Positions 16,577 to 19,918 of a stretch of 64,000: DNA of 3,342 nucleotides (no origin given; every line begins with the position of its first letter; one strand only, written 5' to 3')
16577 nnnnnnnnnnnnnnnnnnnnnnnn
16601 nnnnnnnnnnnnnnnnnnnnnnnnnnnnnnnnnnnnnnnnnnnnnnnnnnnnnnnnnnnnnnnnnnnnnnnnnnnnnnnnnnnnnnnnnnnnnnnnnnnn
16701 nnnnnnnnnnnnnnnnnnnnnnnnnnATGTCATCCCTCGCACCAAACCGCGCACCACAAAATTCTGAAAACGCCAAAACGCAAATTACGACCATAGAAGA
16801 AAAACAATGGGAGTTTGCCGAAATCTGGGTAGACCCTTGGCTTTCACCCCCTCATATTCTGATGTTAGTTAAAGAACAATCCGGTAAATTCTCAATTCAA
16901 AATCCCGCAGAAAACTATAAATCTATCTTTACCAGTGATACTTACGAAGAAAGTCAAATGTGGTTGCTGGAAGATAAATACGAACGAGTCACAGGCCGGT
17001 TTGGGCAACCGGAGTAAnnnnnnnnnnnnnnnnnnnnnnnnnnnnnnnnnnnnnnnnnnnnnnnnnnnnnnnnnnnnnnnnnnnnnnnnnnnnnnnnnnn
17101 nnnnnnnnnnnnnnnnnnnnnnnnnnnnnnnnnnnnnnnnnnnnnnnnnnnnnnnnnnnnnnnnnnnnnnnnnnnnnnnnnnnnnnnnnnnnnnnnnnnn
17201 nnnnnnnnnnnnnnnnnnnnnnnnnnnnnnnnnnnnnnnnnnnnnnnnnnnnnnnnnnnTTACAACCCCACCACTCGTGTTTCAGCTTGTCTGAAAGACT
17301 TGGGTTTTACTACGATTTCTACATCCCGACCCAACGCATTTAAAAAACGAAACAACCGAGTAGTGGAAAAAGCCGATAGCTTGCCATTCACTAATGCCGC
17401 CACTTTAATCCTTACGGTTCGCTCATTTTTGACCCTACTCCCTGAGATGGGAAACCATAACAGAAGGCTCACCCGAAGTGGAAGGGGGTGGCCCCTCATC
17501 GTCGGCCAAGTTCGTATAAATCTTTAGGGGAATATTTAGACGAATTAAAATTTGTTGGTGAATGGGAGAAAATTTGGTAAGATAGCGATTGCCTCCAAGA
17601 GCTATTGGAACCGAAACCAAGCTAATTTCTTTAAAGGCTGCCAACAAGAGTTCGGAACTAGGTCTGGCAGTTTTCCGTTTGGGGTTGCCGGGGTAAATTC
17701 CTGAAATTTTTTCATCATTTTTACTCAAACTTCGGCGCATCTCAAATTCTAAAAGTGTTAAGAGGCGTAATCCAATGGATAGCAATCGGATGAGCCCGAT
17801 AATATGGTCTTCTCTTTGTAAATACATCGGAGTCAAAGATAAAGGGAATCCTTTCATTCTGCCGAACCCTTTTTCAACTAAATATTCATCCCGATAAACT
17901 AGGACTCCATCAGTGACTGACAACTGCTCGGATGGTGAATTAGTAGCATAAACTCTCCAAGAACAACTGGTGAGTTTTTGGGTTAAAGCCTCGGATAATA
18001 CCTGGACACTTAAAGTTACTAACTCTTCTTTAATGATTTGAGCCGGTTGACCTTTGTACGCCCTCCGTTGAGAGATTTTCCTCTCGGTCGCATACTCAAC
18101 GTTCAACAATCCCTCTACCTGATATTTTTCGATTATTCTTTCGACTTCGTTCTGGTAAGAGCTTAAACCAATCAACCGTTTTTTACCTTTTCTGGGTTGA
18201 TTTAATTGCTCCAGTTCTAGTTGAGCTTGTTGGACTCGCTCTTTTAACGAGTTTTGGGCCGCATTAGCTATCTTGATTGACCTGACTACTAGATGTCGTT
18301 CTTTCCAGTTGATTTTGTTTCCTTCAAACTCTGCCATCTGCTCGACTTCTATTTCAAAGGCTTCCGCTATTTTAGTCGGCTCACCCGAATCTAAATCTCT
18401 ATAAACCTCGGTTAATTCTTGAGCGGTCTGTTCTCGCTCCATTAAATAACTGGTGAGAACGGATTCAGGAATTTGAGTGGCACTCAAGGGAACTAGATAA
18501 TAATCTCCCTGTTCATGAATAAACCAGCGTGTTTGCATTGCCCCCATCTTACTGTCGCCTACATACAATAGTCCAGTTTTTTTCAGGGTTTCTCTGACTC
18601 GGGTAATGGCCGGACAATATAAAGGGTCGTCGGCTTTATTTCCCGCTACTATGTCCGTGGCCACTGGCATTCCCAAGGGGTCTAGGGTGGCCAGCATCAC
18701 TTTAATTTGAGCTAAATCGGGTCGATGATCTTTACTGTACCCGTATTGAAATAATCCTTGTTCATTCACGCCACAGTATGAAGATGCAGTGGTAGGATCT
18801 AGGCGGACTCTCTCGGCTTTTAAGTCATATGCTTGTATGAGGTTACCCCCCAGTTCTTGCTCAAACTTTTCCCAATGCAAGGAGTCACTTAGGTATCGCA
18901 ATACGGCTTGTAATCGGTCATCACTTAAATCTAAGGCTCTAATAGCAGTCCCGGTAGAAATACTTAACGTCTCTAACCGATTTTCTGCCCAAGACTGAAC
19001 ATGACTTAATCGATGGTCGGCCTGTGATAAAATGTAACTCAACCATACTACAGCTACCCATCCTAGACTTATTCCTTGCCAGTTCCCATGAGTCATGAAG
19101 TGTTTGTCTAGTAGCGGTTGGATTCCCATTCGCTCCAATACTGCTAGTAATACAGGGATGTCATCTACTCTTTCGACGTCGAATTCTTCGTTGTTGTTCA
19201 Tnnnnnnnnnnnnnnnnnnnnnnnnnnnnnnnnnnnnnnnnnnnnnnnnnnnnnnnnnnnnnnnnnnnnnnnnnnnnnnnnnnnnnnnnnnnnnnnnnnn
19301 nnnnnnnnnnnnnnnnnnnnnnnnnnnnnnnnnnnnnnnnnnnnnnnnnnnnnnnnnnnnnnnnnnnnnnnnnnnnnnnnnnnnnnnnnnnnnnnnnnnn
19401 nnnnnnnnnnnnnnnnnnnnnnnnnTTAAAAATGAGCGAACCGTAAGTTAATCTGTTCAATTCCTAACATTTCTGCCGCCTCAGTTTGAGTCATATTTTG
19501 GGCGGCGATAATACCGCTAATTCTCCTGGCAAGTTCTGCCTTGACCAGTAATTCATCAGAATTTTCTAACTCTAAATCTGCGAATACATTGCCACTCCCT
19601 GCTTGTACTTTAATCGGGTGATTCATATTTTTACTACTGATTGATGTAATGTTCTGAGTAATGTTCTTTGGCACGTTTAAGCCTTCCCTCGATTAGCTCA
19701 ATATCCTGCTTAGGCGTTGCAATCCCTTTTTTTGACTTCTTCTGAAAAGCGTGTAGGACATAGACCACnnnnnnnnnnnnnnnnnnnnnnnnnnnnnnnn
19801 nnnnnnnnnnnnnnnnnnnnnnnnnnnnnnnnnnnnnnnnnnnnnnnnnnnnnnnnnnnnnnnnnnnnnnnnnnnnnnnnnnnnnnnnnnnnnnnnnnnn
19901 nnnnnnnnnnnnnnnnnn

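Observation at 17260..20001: IS1634/IS4-like element inserted with a 6-bp TSD into the antitoxin of a decayed higBA module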

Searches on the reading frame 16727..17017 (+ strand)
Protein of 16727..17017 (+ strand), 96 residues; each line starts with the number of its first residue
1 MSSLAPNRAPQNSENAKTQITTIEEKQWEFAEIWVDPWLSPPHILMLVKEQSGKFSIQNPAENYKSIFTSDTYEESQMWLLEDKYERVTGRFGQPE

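Call 4: search_protein_families(library=pfam, proteins=[window:16727-17017:+], max_evalue=0.01)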
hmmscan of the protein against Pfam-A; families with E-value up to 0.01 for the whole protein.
window:16727-17017:+ (96 aa): 0 families

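Call 64: find_encoding_contigs(protein=window:16727-17017:+, flank=6000, max_places=6)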
Protein window:16727-17017:+ (96 aa): no gene with exactly this product is on record in the collection.

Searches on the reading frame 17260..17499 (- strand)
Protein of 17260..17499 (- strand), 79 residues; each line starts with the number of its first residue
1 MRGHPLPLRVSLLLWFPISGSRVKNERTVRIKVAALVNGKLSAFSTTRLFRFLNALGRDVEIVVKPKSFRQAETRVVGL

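Call 4: search_protein_families(library=pfam, proteins=[window:17260-17499:-], max_evalue=0.01)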
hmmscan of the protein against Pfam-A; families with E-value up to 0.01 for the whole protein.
window:17260-17499:- (79 aa): 1 family
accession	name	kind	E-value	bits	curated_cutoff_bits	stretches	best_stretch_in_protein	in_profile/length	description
PF13744.12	HTH_37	-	2e-07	31.1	27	1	32-65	47-80/80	Helix-turn-helix domain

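Call 5: search_protein_families(library=ncbifam, proteins=[window:17260-17499:-], max_evalue=0.01)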
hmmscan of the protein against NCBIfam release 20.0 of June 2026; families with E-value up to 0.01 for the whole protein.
window:17260-17499:- (79 aa): 0 families

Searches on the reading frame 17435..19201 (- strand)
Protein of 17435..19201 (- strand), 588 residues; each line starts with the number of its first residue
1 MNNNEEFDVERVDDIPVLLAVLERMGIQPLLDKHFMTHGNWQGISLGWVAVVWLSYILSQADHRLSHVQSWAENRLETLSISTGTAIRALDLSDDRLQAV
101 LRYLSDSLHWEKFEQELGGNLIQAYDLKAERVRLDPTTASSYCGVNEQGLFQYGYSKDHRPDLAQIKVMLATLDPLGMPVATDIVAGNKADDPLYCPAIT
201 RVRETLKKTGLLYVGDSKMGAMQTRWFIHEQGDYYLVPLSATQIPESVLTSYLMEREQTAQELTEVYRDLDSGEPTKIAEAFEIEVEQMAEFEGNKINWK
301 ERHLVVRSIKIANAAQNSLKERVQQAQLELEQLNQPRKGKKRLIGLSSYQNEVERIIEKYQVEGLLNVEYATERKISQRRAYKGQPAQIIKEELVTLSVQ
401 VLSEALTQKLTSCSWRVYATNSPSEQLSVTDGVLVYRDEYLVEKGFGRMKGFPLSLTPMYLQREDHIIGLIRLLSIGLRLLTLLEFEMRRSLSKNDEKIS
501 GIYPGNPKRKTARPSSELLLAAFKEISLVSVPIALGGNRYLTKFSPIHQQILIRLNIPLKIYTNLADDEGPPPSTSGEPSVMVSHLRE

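Call 4: search_protein_families(library=pfam, proteins=[window:17435-19201:-], max_evalue=0.01)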
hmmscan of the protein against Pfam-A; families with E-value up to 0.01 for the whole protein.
window:17435-19201:- (588 aa): 1 family
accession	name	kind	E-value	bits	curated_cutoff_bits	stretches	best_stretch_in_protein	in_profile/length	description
PF01609.27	DDE_Tnp_1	-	7.4e-06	26.3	23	1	154-455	26-175/200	Transposase DDE domain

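Call 5: search_protein_families(library=ncbifam, proteins=[window:17435-19201:-], max_evalue=0.01)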
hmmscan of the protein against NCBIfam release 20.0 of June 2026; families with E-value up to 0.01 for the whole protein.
window:17435-19201:- (588 aa): 2 families
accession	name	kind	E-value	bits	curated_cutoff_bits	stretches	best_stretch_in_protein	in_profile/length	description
NF033559.2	transpos_IS1634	equivalog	2.4e-85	287.4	100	1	10-558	4-482/483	IS1634 family transposase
TIGR04160.2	methbact_MbnC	equivalog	0.0018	17.8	185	0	15-66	44-93/181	methanobactin biosynthesis protein MbnC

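Call 9: find_encoding_contigs(protein=window:17435-19201:-, flank=3000, max_places=10)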
Protein window:17435-19201:- (588 aa): no gene with exactly this product is on record in the collection.

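Call 10: find_homologous_proteins(query=window:17435-19201:-, max_evalue=1e-20)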
Query window:17435-19201:- (588 aa): 6807 proteins with E <= 1e-20 among 8000 candidates; the best 120 are listed.
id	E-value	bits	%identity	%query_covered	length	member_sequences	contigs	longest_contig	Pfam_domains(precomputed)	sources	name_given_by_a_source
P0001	0.0e+0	1274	97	100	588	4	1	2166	PF01609.28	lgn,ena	-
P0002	0.0e+0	1182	90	100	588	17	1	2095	PF01609.28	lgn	-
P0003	1.7e-298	1009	78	100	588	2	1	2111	PF01609.28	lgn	-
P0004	7.7e-258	875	68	100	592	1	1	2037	-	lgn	-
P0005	1.1e-218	746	60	96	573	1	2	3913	PF01609.28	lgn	-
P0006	3.8e-210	717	57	96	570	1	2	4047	-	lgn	-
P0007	4.1e-208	711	57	96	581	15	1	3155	-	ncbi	-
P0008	5.8e-208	710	94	60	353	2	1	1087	-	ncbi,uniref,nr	ncbi:IS1634 family transposase, partial [Laspinema palackyanum]|uniref:IS1634 family transposase n=1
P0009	2.6e-206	705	57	96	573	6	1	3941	-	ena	-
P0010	5.0e-206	704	56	96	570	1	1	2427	-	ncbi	-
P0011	4.3e-205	701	57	96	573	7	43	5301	-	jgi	-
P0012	1.2e-203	696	57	96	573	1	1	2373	-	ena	-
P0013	1.7e-202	692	56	97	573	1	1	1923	PF01609.28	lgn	-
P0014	2.3e-202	692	56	96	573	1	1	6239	-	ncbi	-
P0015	5.3e-202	691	56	97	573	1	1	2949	PF01609.28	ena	-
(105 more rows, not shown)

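Call 11: find_encoding_contigs(protein=P0001, flank=3000, max_places=6)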
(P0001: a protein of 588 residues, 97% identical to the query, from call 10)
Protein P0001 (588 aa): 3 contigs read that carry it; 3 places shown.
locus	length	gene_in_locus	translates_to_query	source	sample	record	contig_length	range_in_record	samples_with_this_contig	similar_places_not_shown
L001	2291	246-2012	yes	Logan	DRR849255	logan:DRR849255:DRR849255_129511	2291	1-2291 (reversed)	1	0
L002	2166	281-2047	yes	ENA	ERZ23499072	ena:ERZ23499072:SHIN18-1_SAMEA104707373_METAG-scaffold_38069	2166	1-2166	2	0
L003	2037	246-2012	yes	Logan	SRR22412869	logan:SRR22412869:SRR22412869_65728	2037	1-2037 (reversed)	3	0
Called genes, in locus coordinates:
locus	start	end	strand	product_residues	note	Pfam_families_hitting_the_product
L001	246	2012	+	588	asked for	PF01609:DDE_Tnp_1 (weak)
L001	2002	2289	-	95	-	?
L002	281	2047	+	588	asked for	PF01609:DDE_Tnp_1 (weak)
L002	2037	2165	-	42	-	?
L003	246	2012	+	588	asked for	PF01609:DDE_Tnp_1 (weak)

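Call 12: find_encoding_contigs(protein=P0002, flank=3000, max_places=6)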
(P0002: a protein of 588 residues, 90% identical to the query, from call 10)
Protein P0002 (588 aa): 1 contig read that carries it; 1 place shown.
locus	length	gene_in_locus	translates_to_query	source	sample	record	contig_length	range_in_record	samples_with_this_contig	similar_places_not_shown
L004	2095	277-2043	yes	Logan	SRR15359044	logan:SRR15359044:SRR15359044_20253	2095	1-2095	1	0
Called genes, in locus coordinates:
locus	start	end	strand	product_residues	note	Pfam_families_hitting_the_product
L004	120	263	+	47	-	-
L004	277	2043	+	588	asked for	PF01609:DDE_Tnp_1 (weak)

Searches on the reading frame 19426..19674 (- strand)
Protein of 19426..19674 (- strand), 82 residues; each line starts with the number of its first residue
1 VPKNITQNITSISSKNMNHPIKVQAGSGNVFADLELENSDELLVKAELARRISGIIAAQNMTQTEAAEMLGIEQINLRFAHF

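Call 4: search_protein_families(library=pfam, proteins=[window:19426-19674:-], max_evalue=0.01)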
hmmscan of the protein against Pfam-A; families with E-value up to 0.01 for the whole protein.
window:19426-19674:- (82 aa): 1 family
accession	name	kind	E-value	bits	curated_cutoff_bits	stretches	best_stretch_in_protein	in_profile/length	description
PF13744.12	HTH_37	-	5.3e-10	39.4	27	1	30-74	1-45/80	Helix-turn-helix domain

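Call 5: search_protein_families(library=ncbifam, proteins=[window:19426-19674:-], max_evalue=0.01)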
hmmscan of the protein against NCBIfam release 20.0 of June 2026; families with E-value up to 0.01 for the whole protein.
window:19426-19674:- (82 aa): 0 families

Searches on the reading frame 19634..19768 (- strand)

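Call 4: search_protein_families(library=pfam, proteins=[window:19634-19768:-], max_evalue=0.01)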
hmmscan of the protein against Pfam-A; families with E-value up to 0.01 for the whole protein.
window:19634-19768:- (44 aa): 1 family
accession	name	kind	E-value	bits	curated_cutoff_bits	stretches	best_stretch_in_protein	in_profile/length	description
PF05973.20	Gp49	-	1.2e-06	28.9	23.9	1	2-31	64-90/90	Phage derived protein Gp49-like (DUF891)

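Call 5: search_protein_families(library=ncbifam, proteins=[window:19634-19768:-], max_evalue=0.01)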
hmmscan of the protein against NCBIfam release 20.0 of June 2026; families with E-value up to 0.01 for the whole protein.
window:19634-19768:- (44 aa): 0 families
